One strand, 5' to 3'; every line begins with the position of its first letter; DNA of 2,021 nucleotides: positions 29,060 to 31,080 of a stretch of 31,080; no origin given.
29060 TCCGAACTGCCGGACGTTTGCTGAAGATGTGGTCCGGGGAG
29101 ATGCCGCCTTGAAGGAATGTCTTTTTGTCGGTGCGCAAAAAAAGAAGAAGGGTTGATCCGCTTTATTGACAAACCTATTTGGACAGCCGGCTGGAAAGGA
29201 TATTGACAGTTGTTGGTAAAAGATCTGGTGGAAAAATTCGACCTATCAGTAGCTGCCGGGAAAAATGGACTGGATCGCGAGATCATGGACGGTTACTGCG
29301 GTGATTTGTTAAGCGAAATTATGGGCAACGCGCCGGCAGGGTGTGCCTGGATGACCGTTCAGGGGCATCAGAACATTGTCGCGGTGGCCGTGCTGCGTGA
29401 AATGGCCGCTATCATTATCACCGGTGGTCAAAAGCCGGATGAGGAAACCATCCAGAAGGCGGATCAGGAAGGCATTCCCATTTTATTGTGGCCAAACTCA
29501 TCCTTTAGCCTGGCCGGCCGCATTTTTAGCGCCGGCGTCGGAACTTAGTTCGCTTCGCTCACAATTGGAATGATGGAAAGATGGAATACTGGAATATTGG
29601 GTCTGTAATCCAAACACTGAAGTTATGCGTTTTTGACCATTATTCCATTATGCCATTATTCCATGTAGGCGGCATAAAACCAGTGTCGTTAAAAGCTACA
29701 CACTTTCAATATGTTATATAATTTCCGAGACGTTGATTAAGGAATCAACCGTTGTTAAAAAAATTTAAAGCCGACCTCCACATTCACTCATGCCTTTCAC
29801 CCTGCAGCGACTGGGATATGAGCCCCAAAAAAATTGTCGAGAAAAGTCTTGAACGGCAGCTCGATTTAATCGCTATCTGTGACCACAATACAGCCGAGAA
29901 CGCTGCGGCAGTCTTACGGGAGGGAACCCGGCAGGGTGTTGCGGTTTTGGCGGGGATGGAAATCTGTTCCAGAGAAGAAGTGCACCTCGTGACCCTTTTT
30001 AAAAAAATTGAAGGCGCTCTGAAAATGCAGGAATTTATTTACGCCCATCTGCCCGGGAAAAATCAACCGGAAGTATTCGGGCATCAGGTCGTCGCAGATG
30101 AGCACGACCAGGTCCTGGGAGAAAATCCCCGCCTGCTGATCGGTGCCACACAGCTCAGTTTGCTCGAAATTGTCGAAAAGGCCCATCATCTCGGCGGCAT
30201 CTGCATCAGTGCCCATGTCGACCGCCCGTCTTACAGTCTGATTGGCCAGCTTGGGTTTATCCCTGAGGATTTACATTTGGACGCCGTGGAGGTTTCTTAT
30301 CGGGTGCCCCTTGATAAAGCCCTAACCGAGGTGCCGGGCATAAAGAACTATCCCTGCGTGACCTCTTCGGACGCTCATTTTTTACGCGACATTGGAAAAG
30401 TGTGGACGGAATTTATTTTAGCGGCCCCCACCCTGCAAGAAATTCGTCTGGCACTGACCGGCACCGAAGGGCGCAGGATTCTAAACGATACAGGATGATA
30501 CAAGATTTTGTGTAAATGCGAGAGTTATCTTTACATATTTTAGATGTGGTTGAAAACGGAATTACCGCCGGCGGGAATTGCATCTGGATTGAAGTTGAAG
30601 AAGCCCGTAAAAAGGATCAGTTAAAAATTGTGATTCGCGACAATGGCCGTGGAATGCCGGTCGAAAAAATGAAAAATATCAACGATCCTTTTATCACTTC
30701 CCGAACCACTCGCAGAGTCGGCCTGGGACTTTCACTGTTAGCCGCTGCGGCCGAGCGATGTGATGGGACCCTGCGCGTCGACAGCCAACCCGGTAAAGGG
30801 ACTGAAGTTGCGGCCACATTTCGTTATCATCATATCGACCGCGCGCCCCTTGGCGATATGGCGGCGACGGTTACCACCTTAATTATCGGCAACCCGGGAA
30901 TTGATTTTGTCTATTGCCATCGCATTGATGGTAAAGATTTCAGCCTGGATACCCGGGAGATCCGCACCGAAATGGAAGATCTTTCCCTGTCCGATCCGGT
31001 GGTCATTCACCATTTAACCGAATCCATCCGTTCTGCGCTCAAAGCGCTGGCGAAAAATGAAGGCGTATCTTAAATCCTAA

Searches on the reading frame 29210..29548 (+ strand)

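Call 85: search_protein_families(library=pfam, proteins=[window:29210-29548:+], max_evalue=0.00001)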
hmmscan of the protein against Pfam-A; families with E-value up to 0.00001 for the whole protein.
window:29210-29548:+ (112 aa): 2 families
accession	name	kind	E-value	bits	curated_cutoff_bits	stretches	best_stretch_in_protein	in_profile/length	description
PF07085.17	DRTGG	-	1.7e-07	31.4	25.2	1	54-105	51-102/105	DRTGG domain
PF02603.21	Hpr_kinase_N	-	3.6e-07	30.7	24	0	61-102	77-118/125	HPr Serine kinase N terminus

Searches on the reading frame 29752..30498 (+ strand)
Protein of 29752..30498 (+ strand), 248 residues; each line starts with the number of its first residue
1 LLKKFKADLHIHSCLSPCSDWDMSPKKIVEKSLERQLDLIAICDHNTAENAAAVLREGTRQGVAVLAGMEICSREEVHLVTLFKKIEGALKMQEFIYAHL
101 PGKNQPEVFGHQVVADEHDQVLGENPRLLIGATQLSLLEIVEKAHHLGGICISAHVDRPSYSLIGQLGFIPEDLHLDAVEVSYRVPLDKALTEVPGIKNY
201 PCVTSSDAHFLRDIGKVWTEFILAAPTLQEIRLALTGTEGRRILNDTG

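Call 85: search_protein_families(library=pfam, proteins=[window:29752-30498:+], max_evalue=0.00001)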
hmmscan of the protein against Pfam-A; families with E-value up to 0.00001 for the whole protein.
window:29752-30498:+ (248 aa): 2 families
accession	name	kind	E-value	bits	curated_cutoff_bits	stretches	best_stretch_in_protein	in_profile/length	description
PF02811.25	PHP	-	3.7e-09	37.5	26.4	1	8-102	1-99/164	PHP domain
PF13263.12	PHP_C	-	1.3e-08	34.7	21.3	1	199-231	15-47/56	PHP-associated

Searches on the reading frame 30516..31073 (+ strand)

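Call 85: search_protein_families(library=pfam, proteins=[window:30516-31073:+], max_evalue=0.00001)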
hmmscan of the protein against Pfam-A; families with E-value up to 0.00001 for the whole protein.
window:30516-31073:+ (185 aa): 2 families
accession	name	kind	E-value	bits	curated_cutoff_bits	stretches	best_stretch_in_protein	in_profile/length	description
PF02518.31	HATPase_c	-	1.8e-19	70.6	26.4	1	8-103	10-108/111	Histidine kinase-, DNA gyrase B-, and HSP90-like ATPase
PF13589.12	HATPase_c_3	-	9.7e-08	32.6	25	1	8-66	7-63/137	Histidine kinase-, DNA gyrase B-, and HSP90-like ATPase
